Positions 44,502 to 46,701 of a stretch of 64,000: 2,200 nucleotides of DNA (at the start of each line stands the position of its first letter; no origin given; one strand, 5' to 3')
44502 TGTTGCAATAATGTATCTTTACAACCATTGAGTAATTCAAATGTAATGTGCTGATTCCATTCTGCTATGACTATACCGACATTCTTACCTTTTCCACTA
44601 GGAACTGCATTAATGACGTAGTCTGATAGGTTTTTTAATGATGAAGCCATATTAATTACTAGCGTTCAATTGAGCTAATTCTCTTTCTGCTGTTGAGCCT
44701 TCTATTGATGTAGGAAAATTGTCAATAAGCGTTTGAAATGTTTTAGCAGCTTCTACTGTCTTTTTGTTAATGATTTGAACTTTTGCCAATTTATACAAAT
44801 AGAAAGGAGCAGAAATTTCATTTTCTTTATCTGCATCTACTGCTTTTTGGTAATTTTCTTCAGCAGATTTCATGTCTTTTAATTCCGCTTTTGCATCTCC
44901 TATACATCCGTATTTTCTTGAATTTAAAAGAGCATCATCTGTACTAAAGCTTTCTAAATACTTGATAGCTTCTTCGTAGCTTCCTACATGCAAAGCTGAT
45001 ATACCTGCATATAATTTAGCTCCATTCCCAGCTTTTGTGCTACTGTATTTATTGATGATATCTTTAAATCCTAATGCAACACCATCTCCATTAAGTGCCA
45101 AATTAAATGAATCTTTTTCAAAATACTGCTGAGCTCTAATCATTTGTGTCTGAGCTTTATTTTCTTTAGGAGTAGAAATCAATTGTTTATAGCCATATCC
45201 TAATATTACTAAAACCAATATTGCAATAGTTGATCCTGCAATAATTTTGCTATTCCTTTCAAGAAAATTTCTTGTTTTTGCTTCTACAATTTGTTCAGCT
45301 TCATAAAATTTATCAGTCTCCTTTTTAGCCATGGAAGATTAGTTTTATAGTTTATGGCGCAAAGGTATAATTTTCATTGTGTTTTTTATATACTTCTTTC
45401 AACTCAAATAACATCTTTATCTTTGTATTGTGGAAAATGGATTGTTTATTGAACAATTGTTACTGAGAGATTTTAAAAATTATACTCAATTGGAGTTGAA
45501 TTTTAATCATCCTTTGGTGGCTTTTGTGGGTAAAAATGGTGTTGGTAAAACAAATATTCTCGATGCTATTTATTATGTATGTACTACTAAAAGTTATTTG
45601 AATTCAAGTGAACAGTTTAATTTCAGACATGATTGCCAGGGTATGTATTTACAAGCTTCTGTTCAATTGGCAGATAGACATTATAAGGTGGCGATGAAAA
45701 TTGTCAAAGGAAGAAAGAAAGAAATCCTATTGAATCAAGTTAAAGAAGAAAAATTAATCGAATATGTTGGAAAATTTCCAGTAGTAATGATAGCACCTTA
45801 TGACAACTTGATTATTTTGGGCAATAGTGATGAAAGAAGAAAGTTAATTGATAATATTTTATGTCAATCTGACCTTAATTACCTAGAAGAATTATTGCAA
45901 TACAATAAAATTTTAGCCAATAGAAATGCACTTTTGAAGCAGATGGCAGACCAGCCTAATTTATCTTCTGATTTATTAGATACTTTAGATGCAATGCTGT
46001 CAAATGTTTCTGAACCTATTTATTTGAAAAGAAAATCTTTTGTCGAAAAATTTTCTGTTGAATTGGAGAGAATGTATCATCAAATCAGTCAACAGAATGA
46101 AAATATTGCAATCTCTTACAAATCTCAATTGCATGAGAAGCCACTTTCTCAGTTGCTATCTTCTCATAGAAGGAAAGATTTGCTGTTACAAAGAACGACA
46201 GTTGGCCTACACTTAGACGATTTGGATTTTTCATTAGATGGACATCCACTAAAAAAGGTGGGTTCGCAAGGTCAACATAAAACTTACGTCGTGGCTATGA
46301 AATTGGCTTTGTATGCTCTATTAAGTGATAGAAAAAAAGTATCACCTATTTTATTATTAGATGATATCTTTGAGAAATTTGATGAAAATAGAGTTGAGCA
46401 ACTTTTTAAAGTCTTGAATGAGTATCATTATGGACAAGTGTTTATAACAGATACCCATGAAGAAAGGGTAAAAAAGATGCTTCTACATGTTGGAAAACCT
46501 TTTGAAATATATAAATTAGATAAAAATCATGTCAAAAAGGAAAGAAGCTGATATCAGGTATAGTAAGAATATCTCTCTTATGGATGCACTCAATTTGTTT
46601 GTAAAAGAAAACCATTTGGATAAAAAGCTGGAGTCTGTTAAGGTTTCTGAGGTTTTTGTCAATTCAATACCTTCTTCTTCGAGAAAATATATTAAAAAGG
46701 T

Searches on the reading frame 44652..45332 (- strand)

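Call 78: search_protein_families(library=pfam, proteins=[window:44652-45332:-], max_evalue=0.0001)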
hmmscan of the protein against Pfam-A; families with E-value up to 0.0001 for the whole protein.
window:44652-45332:- (226 aa): 3 families
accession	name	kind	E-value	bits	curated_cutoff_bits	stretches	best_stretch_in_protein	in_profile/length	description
PF07719.23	TPR_2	-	3.4e-07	30.3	27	0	142-171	5-34/34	Tetratricopeptide repeat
PF09976.15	TPR_21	-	1.6e-06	28.4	25.5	0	147-201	85-138/193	Tetratricopeptide repeat-like domain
PF13174.12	TPR_6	-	9.7e-06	26.4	26.3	0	179-209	3-33/33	Tetratricopeptide repeat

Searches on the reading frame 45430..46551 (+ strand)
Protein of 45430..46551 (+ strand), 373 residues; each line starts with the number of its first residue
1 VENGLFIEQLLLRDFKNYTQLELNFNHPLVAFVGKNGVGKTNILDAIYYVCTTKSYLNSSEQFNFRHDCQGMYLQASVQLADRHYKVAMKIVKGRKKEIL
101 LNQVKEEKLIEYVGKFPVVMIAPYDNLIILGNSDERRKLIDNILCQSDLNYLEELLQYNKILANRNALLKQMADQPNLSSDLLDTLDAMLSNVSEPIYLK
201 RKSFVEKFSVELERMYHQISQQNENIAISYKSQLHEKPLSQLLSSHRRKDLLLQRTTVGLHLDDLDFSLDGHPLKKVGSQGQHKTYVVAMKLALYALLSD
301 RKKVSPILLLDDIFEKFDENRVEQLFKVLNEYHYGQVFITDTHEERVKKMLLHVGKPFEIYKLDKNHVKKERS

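Call 78: search_protein_families(library=pfam, proteins=[window:45430-46551:+], max_evalue=0.0001)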
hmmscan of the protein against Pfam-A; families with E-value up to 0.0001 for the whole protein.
window:45430-46551:+ (373 aa): 6 families
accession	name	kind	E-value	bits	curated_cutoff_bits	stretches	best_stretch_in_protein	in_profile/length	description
PF02463.25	SMC_N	-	3.5e-20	72.8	40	1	6-350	1-205/220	RecF/RecN/SMC N terminal domain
PF13476.12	AAA_23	-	7.8e-14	53.2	27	1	10-225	2-192/201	AAA domain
PF13175.12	AAA_15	-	2.5e-09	37.7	32.1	1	7-210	3-151/374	AAA ATPase domain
PF13304.12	AAA_21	-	4.5e-09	37.2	27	1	29-60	1-32/304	AAA domain, putative AbiEii toxin, Type IV TA system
PF13558.12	SbcC_Walker_B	-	2.9e-05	24.7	27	1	277-330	32-89/90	SbcC/RAD50-like, Walker B motif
PF13514.12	AAA_27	-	8.3e-05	22.7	22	0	7-102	3-97/206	AAA domain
